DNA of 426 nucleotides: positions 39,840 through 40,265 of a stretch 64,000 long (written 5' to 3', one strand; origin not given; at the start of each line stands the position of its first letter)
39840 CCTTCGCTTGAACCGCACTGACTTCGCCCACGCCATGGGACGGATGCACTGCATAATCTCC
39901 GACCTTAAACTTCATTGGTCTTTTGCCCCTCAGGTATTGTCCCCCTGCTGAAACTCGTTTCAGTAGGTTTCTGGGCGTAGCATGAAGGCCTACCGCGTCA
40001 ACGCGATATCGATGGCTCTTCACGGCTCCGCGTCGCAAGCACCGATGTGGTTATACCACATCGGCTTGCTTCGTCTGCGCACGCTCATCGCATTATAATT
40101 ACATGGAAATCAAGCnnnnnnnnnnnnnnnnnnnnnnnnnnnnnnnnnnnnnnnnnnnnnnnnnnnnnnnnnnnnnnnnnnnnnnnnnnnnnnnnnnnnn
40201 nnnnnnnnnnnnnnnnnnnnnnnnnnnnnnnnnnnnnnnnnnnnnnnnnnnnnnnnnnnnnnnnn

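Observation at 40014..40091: Structured intergenic repeat family: conserved boxes flanking a hairpin whose stem differs between copies but stays paired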

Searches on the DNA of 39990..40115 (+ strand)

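Call 34: build_rna_model(alignment_id=A2, structure=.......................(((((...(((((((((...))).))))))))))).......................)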
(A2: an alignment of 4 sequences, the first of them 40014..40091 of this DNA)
Model R1 built from alignment A2 (4 sequences, 81 columns); structure: as given.
model positions 76; base pairs 11; branch points 0; effective number of sequences 3.07; information 0.743 bits per position. Calibrated on 0.2 Mb of random sequence (short: E-values are rough).
structure used (alignment columns):
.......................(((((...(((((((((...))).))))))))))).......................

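Call 35: search_with_rna_model(model_id=R1, source=window, filters=off, max_evalue=10, make_alignment=true, show_alignments=10)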
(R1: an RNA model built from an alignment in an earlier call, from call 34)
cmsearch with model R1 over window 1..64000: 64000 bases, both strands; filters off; matches with E-value up to 10: 103.
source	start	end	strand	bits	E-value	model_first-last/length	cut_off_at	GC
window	61557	61632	+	89.4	1.3e-22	1-76/76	no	0.54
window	40014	40091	+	82.4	1.2e-20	1-76/76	no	0.62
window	24886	24963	-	79.1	9.1e-20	1-76/76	no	0.59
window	24976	25053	-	79.1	9.1e-20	1-76/76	no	0.59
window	3034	3111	+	71.9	8.3e-18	1-76/76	no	0.54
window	40035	40068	-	15.9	0.017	23-58/76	no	0.53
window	41499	41539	+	15.8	0.019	1-76/76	no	0.59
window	61648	61682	+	15.6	0.021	1-76/76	no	0.71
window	22847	22893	+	15.2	0.027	1-76/76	no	0.66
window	3120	3148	+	14.5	0.041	1-76/76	no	0.69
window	24911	24934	+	14.2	0.049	28-51/76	no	0.46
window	25001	25024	+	14.2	0.049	28-51/76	no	0.46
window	30718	30746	-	13.3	0.091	1-76/76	no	0.59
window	40672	40719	-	13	0.11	1-76/76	no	0.62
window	8715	8759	-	12.8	0.12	1-76/76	no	0.62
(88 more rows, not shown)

Alignment A3: 103 matches aligned to the model, 139 columns, each read 5' to 3' on its own strand. Consensus structure (alignment columns), stored with it:
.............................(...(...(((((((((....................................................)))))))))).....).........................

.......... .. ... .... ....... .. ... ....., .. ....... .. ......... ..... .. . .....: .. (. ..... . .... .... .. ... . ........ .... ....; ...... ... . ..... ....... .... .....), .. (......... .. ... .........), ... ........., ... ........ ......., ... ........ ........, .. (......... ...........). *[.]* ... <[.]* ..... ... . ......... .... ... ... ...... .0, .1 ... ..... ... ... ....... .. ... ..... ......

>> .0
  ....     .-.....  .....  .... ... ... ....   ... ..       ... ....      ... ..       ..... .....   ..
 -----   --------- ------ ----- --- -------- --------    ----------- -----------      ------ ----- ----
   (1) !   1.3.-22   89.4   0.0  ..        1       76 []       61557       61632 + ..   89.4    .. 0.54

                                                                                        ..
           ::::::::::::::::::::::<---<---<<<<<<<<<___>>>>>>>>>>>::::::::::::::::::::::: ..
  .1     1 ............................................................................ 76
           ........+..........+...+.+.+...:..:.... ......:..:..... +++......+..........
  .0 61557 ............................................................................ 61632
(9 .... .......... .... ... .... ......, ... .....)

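Call 36: search_with_rna_model(model_id=R1, source=L115, filters=off, max_evalue=1, show_alignments=3)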
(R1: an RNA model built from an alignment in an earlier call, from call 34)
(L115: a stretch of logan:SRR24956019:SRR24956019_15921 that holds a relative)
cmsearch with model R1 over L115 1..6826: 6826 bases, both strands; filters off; matches with E-value up to 1: 4.
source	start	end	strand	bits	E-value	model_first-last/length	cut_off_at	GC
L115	3817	3855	+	9.6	0.096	1-76/76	no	0.62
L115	2535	2585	-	9.1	0.13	1-76/76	no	0.63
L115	1455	1491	-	7.7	0.32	1-76/76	no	0.65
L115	4197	4251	-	6.7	0.61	1-76/76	no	0.58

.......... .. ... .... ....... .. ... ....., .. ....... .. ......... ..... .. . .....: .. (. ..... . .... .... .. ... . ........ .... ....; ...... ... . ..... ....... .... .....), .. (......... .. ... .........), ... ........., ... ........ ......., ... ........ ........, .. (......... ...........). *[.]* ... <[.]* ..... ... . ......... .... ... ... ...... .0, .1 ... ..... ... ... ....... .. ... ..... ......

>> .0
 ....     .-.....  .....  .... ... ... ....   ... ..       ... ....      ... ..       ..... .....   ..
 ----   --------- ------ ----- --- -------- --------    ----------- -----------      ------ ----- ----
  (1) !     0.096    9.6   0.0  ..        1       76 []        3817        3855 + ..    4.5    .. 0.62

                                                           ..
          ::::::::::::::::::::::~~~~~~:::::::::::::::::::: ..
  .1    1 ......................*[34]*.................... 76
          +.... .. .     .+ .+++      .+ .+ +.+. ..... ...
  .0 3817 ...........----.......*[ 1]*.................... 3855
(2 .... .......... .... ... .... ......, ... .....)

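Call 38: search_rna_families(source=window, start=39990, end=40115, threshold=evalue, max_evalue=10)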
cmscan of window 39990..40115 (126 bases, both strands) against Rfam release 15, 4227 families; matches with E-value up to 10: 3.
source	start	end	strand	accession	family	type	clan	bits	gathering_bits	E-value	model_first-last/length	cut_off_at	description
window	40037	40112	-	RF00803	mir-425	Gene; miRNA;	-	12.9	60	2.8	1-85/85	no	mir-425 microRNA precursor family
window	39990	40067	+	RF01754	radC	Cis-reg;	-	11.6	40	2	63-149/149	5'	radC RNA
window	39990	40075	-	RF00534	SgrS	Gene; antisense;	-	6.1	37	8.2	1-101/232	3'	SgrS RNA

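Call 40: search_with_rna_model(model_id=R1, source=window, max_evalue=1e-10, make_alignment=true)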
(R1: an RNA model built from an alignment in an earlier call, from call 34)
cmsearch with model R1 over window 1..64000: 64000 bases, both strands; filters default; matches with E-value up to 1e-10: 5.
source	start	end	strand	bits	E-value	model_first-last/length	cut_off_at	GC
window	61557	61632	+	89.5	1.3e-22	1-76/76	no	0.54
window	40014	40091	+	82.4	1.1e-20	1-76/76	no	0.62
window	24886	24963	-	79.1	9e-20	1-76/76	no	0.59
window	24976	25053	-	79.1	9e-20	1-76/76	no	0.59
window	3034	3111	+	71.9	8.2e-18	1-76/76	no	0.54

Alignment A4: 5 matches aligned to the model, 81 columns, each read 5' to 3' on its own strand. Consensus structure (alignment columns), stored with it:
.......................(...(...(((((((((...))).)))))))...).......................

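Call 50: search_with_rna_model(model_id=R1, sources=[L142, L143, L144, L115], filters=off, max_evalue=1, show_alignments=4)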
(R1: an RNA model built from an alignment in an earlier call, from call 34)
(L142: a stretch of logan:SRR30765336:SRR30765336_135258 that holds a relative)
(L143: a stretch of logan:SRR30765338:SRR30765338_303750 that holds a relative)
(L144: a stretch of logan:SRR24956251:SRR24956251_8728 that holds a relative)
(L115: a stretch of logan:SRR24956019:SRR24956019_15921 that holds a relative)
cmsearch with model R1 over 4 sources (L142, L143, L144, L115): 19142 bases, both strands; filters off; matches with E-value up to 1: 15.
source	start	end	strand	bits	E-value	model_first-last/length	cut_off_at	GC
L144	4389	4440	+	30.9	4.1e-07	1-76/76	no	0.54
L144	4418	4439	-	10.6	0.15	30-51/76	no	0.45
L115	3817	3855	+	9.6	0.27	1-76/76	no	0.62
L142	2989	3024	+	9.3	0.33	1-76/76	no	0.69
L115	2535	2585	-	9.1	0.37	1-76/76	no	0.63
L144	1480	1570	+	8.8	0.45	1-76/76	no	0.55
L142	1901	1926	+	8.7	0.48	1-76/76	no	0.69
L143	1583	1608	+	8.7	0.48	1-76/76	no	0.69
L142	85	161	+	8.6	0.52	1-76/76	no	0.6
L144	1460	1543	-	8.2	0.65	1-76/76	no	0.62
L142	954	1027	+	8.1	0.73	1-76/76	no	0.61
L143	636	709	+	8.1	0.73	1-76/76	no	0.61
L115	1455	1491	-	7.7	0.9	1-76/76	no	0.65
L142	3007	3059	-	7.7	0.93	1-76/76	no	0.64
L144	3581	3674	+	7.6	0.94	1-76/76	no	0.59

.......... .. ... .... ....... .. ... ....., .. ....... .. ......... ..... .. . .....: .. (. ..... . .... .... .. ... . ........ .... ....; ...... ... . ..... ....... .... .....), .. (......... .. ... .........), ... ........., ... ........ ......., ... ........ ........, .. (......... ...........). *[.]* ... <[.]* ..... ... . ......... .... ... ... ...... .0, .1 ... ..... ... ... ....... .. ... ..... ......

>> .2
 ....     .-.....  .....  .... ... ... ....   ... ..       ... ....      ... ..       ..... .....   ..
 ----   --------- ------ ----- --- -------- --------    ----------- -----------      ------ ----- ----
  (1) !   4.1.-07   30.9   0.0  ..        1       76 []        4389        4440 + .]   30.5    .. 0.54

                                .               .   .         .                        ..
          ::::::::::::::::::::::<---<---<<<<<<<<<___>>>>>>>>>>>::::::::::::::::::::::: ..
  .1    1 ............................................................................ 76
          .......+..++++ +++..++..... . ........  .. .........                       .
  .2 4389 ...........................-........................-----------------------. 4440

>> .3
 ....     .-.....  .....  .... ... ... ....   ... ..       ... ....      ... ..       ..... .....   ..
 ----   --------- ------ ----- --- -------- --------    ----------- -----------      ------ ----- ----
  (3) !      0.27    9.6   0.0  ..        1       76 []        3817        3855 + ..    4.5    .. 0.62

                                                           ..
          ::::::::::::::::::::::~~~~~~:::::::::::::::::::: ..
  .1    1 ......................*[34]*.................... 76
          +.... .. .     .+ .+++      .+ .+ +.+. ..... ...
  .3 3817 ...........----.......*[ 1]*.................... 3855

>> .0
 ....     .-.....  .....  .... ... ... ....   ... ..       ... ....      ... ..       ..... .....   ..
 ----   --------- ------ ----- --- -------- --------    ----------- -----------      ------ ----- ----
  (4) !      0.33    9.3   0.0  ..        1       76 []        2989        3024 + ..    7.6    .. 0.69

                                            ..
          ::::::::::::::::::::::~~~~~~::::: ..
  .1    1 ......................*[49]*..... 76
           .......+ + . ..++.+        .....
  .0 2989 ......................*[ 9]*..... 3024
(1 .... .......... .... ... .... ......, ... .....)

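Call 69: search_with_rna_model(model_id=R1, sources=[L145, L146], filters=off, max_evalue=0.1, show_alignments=3)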
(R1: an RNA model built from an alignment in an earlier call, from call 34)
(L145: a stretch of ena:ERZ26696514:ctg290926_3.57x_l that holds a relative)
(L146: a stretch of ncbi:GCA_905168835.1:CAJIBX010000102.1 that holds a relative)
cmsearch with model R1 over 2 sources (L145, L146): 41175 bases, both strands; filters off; matches with E-value up to 0.1: 1.
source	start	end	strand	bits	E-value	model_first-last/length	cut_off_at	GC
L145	6162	6238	-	13.4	0.054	1-76/76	no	0.64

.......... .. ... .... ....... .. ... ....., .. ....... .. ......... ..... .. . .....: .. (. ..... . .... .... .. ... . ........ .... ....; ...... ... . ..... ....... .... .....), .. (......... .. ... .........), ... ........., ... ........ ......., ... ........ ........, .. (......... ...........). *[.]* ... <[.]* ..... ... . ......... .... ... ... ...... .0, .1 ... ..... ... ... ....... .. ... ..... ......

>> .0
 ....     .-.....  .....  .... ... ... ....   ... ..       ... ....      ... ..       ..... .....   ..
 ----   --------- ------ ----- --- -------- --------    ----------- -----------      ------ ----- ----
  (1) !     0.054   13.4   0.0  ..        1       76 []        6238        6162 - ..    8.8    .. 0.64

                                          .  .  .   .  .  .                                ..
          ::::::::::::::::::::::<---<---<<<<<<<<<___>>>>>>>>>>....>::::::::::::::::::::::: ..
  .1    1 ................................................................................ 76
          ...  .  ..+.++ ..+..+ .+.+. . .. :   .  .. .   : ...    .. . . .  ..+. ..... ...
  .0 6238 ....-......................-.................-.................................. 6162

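Call 71: build_rna_model(alignment_id=A6, structure=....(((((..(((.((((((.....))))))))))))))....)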
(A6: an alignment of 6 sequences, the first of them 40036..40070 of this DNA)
Model R2 built from alignment A6 (6 sequences, 44 columns); structure: as given.
model positions 36; base pairs 14; branch points 0; effective number of sequences 6; information 0.915 bits per position. Calibrated on 0.2 Mb of random sequence (short: E-values are rough).
structure used (alignment columns):
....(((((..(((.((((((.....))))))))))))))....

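Call 72: search_with_rna_model(model_id=R2, sources=[window, L144, L115, L142], filters=off, max_evalue=0.05, make_alignment=true, show_alignments=10)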
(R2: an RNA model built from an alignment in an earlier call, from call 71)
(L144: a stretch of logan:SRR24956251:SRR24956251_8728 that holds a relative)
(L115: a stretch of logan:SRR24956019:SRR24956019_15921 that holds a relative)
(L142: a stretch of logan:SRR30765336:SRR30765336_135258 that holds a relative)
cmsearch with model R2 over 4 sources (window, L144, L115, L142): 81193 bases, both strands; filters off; matches with E-value up to 0.05: 13.
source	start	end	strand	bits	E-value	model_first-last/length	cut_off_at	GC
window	61579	61614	+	44.8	4.1e-12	1-36/36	no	0.5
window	24907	24942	-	43.8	8.5e-12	1-36/36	no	0.44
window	24997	25032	-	43.8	8.5e-12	1-36/36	no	0.44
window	40035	40070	+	42.1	3.3e-11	1-36/36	no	0.53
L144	4410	4440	+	34.2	1.7e-08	1-36/36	no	0.45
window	3056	3092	+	34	1.9e-08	1-36/36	no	0.54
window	41444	41481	+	30.3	3.5e-07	1-36/36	no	0.37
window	55953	55988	-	22.9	0.00012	1-36/36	no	0.56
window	24908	24943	+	21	0.00055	1-36/36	no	0.47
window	24998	25033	+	21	0.00055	1-36/36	no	0.47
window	40034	40069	-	18.3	0.0047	1-36/36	no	0.56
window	61578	61613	-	17.5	0.0087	1-36/36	no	0.5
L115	1051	1086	-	16.2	0.023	1-36/36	no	0.47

Alignment A7: 13 matches aligned to the model, 41 columns, each read 5' to 3' on its own strand. Consensus structure (alignment columns), stored with it:
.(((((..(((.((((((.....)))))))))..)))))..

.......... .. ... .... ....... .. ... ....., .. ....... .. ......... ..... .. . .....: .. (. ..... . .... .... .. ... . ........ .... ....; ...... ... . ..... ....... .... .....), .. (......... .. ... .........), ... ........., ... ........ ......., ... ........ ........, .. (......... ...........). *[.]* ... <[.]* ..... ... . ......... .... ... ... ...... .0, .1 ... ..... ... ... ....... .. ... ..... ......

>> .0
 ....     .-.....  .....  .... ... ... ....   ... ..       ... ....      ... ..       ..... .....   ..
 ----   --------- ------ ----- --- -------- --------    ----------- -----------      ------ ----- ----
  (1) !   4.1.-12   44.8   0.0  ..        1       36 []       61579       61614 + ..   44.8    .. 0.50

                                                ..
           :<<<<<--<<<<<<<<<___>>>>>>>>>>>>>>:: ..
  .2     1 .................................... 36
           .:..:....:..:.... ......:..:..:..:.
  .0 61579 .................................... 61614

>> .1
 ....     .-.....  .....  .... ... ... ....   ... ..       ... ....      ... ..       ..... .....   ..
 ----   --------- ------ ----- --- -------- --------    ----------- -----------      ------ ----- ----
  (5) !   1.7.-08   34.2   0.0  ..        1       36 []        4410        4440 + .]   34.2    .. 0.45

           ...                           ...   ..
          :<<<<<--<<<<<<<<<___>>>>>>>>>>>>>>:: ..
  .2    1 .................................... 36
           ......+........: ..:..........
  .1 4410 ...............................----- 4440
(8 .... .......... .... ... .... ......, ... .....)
